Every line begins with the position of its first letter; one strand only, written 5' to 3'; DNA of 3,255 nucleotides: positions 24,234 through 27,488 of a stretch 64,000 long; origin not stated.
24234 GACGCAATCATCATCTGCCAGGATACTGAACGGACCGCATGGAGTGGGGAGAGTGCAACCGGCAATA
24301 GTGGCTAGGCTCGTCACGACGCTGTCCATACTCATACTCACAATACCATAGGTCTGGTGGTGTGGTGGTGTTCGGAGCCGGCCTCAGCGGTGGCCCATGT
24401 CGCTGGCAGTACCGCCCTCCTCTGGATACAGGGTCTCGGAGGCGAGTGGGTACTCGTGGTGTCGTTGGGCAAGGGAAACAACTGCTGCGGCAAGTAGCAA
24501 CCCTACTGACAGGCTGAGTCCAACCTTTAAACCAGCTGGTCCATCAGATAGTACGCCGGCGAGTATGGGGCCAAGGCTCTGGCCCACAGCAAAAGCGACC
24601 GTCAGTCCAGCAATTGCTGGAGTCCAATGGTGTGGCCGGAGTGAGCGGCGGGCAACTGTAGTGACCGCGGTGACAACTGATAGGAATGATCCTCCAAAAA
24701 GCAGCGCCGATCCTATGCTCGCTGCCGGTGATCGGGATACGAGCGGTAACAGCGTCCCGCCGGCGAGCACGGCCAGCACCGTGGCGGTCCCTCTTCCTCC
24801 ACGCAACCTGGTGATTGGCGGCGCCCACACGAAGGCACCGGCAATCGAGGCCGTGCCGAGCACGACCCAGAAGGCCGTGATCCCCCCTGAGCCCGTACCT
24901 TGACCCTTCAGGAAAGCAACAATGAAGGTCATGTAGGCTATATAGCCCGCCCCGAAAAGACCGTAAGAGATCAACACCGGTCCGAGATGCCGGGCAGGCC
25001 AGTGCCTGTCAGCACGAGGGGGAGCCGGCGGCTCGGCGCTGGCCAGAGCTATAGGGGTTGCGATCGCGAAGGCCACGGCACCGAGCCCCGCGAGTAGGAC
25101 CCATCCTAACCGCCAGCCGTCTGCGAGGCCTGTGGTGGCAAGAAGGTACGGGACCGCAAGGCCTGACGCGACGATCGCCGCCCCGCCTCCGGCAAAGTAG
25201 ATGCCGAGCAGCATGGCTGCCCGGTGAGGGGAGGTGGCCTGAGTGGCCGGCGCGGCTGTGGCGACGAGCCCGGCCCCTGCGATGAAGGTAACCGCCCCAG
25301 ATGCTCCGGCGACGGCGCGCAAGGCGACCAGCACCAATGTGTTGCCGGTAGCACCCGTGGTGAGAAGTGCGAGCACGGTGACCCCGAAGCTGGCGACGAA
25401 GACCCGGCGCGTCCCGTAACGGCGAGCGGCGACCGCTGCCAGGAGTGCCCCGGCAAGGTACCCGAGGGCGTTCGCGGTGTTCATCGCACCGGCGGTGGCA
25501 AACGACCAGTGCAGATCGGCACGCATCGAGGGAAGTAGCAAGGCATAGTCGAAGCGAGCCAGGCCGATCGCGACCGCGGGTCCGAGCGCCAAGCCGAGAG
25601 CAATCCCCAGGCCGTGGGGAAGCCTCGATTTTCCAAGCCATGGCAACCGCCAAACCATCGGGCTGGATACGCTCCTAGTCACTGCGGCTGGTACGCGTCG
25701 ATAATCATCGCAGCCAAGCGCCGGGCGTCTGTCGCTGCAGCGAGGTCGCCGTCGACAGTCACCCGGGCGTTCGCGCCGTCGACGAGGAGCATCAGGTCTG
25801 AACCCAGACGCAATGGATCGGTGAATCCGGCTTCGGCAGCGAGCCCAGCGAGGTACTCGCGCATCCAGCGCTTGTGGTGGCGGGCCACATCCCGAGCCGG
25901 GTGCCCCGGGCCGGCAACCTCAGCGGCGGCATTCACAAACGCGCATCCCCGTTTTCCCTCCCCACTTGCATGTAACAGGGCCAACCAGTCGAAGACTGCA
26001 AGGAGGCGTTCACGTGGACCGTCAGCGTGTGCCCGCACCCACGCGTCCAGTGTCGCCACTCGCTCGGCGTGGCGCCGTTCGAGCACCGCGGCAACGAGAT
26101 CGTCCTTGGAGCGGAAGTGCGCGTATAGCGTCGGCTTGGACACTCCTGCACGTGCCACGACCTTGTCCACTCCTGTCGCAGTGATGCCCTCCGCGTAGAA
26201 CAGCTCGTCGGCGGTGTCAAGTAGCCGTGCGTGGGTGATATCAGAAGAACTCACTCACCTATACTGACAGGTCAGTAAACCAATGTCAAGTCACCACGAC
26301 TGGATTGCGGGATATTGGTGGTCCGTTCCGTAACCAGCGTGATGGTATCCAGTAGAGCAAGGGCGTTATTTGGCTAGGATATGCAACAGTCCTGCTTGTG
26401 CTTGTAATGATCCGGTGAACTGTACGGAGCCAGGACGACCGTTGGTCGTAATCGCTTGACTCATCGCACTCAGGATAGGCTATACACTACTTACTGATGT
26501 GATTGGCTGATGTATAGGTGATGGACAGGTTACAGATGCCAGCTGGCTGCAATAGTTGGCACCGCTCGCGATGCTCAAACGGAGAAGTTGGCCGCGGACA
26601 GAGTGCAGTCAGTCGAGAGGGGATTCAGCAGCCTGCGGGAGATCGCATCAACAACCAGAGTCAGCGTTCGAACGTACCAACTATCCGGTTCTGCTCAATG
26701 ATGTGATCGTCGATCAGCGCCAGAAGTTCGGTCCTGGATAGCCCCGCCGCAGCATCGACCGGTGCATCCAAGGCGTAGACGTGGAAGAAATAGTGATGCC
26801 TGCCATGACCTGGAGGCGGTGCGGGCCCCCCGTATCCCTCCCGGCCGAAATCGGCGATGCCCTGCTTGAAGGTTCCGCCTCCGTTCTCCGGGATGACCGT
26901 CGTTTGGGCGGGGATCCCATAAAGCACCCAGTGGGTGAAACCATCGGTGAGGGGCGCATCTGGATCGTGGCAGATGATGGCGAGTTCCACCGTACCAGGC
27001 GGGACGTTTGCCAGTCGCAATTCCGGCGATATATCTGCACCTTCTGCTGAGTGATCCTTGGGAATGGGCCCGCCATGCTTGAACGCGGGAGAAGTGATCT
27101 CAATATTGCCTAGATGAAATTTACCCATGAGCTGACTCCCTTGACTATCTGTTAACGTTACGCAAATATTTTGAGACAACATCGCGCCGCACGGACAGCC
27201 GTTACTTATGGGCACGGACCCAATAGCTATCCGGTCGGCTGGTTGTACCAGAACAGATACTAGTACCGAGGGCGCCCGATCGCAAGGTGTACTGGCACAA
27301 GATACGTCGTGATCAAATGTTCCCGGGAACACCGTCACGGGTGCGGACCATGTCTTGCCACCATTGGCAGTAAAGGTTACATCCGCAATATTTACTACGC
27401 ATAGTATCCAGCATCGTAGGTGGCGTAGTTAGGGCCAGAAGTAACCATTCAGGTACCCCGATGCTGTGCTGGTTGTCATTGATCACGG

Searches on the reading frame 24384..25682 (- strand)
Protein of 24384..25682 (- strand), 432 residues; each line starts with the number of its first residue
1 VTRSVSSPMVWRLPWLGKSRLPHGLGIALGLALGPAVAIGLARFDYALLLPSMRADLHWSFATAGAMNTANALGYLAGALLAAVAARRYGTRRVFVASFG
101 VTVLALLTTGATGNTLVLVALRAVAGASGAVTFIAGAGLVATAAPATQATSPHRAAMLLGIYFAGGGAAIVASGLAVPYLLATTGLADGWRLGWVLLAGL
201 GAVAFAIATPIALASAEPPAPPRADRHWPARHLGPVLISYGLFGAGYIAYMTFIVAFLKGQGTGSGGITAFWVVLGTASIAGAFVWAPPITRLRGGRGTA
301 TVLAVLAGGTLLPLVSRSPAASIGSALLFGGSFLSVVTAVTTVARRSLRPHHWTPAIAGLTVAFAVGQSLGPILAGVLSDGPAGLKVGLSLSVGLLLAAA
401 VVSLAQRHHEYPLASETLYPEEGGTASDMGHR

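Call 55: search_protein_families(library=pfam, proteins=[window:24384-25682:-], max_evalue=0.00001)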
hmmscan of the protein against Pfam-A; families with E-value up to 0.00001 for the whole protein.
window:24384-25682:- (432 aa): 2 families
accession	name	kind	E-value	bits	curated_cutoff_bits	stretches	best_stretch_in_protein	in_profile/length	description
PF06779.20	MFS_4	-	4e-67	227.6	26.3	1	36-403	2-363/364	Uncharacterised MFS-type transporter YbfB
PF07690.21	MFS_1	-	3e-23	82.8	33.4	1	40-351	9-326/347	Major Facilitator Superfamily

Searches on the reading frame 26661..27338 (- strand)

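Call 84: search_protein_families(library=pfam, proteins=[window:26661-27338:-], max_evalue=0.001)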
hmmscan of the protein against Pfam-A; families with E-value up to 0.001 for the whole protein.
window:26661-27338:- (225 aa): 1 family
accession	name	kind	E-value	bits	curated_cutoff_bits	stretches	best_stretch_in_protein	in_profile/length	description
PF01161.25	PBP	-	2.1e-37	128.9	24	1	92-223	2-135/135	Phosphatidylethanolamine-binding protein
